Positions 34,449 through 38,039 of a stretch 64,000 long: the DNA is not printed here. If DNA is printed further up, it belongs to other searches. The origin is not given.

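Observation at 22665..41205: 18.5-kb tandem array of six paralogous, Cys-rich secreted surface proteins of an unrecognised family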

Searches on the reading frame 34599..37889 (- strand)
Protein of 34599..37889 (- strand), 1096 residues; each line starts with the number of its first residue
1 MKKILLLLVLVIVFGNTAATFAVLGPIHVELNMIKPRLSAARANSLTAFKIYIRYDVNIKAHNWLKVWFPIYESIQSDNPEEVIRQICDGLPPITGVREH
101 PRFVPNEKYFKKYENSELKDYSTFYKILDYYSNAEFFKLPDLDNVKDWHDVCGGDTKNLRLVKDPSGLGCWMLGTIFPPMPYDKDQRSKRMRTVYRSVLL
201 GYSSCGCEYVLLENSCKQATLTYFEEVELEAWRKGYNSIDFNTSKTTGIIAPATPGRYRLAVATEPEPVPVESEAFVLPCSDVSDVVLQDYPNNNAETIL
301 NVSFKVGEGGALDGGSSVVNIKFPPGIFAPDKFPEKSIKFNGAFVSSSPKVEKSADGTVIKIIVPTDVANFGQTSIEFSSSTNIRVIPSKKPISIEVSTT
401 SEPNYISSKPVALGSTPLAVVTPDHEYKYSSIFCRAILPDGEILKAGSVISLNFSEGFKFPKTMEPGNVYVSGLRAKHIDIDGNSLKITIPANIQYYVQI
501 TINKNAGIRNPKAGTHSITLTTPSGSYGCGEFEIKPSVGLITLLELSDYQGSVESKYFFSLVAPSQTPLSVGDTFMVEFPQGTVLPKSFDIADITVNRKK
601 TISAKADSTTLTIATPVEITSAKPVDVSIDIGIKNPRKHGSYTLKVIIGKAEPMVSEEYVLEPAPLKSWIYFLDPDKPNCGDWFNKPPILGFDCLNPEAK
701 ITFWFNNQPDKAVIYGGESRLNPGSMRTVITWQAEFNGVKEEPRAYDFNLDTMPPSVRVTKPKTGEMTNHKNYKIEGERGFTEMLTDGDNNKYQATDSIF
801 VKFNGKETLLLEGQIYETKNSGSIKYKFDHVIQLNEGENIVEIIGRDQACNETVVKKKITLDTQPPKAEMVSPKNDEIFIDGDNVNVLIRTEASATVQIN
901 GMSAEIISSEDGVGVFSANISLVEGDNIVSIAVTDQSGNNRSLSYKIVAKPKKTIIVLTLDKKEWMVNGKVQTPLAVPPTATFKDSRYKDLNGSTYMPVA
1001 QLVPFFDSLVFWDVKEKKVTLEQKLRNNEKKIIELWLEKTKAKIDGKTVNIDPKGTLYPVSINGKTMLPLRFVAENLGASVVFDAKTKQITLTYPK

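Call 4: search_protein_families(library=pfam, proteins=[window:34599-37889:-], max_evalue=0.01)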
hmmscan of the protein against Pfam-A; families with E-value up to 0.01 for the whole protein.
window:34599-37889:- (1096 aa): 3 families
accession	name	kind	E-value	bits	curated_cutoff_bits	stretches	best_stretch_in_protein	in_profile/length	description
PF07833.16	Cu_amine_oxidN1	-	1.6e-15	57.4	24.2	1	989-1091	15-107/108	Copper amine oxidase N-terminal domain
PF09136.16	Glucodextran_B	-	1.8e-09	37.8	27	1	891-949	27-81/83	Glucodextranase, domain B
PF19077.6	Big_13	-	3e-05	24.9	27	0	893-944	41-94/102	Bacterial Ig-like domain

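Call 5: search_protein_families(library=ncbifam, proteins=[window:34599-37889:-], max_evalue=0.01)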
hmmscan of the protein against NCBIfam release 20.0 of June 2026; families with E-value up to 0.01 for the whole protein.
window:34599-37889:- (1096 aa): 1 family
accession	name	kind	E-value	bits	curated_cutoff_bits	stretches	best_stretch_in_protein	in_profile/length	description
NF033510.3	Ca_tandemer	repeat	1.8e-05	25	50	1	857-940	2-95/96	Ca2+-stabilized repeat-containing adhesin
